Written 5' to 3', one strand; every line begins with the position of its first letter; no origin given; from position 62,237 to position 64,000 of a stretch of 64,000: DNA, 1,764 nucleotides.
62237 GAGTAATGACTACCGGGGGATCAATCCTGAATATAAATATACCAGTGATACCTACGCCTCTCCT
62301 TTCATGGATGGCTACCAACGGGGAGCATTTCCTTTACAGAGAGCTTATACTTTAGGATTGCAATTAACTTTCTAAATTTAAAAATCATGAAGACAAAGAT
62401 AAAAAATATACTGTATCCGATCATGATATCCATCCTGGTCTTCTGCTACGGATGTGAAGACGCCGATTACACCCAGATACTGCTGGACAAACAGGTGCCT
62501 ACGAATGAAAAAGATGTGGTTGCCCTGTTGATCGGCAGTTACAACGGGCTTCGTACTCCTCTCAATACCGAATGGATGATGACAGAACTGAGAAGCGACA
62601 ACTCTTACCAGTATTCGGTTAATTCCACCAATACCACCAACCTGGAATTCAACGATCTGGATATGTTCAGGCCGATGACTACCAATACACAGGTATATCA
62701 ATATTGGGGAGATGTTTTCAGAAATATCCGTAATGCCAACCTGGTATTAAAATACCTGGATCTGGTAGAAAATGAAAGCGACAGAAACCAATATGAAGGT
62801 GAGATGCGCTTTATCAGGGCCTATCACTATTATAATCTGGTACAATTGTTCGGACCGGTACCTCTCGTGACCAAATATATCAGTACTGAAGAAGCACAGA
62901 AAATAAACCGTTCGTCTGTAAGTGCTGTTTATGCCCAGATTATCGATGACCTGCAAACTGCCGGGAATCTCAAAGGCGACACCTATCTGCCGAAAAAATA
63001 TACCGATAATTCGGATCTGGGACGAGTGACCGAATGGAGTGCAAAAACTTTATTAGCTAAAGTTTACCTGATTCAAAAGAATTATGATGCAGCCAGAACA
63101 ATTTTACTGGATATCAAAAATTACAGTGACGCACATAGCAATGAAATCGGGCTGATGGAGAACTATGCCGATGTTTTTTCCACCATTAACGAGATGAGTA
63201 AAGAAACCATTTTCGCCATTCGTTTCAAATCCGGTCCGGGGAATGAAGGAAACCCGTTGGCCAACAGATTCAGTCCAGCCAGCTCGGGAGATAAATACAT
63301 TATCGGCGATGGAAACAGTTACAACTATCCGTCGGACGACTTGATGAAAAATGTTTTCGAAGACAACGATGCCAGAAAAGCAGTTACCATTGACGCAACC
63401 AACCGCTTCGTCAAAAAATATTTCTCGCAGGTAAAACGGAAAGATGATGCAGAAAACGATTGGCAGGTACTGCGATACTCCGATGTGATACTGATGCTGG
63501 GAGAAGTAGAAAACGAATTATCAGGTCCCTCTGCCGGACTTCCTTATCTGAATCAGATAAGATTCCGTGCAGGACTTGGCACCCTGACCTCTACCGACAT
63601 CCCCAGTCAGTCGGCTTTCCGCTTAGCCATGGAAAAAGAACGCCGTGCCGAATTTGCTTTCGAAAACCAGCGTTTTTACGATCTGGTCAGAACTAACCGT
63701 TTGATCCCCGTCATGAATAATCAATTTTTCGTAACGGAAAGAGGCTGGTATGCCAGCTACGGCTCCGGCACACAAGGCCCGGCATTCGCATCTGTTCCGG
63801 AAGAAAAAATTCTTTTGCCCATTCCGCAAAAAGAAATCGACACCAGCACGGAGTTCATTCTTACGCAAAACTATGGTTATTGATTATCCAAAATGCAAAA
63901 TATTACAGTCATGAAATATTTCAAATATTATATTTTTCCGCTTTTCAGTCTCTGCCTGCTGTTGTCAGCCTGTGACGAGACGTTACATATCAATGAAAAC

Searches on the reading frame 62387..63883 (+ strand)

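Call 8: search_protein_families(library=pfam, proteins=[window:62387-63883:+], max_evalue=0.001)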
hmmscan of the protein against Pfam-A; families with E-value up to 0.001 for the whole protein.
window:62387-63883:+ (498 aa): 3 families
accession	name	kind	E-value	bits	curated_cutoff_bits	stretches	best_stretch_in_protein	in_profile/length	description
PF07980.17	SusD_RagB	-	9.4e-30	104.7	23.1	1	329-498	126-297/297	SusD family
PF14322.12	SusD-like_3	-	1.5e-25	91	27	1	48-228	22-191/191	Starch-binding associating with outer membrane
PF12771.13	SusD-like_2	-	2.8e-07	30.2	27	1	72-196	31-150/415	Starch-binding associating with outer membrane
